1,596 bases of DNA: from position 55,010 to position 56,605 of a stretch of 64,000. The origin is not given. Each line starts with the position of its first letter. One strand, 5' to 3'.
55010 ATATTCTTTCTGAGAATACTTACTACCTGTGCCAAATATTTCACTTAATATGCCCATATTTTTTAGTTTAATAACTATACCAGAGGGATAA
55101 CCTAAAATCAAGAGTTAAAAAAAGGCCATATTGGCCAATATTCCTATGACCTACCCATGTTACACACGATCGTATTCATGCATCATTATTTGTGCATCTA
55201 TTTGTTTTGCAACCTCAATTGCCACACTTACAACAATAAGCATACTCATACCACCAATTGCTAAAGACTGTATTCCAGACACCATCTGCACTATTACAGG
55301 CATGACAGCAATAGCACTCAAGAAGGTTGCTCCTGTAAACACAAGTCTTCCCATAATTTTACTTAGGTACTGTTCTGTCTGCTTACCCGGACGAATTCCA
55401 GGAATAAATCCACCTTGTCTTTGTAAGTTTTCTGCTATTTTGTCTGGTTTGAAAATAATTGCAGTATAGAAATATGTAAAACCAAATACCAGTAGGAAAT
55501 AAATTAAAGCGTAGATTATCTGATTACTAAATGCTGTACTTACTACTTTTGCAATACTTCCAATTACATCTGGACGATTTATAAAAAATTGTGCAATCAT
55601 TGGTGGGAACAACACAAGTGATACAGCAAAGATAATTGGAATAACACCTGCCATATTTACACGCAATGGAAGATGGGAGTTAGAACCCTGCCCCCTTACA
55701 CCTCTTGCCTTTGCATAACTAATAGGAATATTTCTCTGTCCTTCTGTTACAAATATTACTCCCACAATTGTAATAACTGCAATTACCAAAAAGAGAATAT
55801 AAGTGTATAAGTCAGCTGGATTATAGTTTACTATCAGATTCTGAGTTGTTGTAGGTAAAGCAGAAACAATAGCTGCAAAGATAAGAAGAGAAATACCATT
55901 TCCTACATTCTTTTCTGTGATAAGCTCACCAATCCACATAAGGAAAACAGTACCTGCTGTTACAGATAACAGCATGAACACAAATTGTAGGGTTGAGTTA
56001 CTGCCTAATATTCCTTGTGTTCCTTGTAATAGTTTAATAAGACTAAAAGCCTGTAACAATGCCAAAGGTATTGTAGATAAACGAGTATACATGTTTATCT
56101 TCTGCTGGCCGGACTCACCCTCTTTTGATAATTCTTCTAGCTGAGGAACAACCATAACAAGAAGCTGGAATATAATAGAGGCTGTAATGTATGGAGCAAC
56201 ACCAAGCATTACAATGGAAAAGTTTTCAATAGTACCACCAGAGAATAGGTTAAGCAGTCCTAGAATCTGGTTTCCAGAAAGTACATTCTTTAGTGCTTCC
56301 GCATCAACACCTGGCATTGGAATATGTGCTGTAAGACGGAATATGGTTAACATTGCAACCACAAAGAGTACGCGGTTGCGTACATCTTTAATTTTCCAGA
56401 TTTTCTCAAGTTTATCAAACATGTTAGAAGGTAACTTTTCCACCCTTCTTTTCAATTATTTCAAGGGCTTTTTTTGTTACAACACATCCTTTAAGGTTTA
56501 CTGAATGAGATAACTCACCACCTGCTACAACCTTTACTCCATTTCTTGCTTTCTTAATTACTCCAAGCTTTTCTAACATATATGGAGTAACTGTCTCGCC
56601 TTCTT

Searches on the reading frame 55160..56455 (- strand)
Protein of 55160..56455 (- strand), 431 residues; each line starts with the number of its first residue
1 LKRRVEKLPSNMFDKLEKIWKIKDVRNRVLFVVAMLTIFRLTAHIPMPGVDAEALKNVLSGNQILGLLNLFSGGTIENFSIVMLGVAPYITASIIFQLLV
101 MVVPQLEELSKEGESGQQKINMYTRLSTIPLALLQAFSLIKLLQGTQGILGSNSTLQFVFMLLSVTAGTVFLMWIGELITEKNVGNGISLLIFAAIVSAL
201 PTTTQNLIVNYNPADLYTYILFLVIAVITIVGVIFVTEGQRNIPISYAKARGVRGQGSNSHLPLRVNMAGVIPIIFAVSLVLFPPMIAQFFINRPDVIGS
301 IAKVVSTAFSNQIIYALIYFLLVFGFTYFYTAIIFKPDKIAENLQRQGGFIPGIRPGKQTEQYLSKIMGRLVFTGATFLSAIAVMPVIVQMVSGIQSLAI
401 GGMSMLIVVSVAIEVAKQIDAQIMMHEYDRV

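Call 18: search_protein_families(library=pfam, proteins=[window:55160-56455:-], max_evalue=0.0001)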
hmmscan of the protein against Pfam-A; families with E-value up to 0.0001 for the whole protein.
window:55160-56455:- (431 aa): 1 family
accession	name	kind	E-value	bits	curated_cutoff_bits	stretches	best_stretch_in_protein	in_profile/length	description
PF00344.25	SecY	-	3e-102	342.6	32.2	1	80-415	1-305/306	SecY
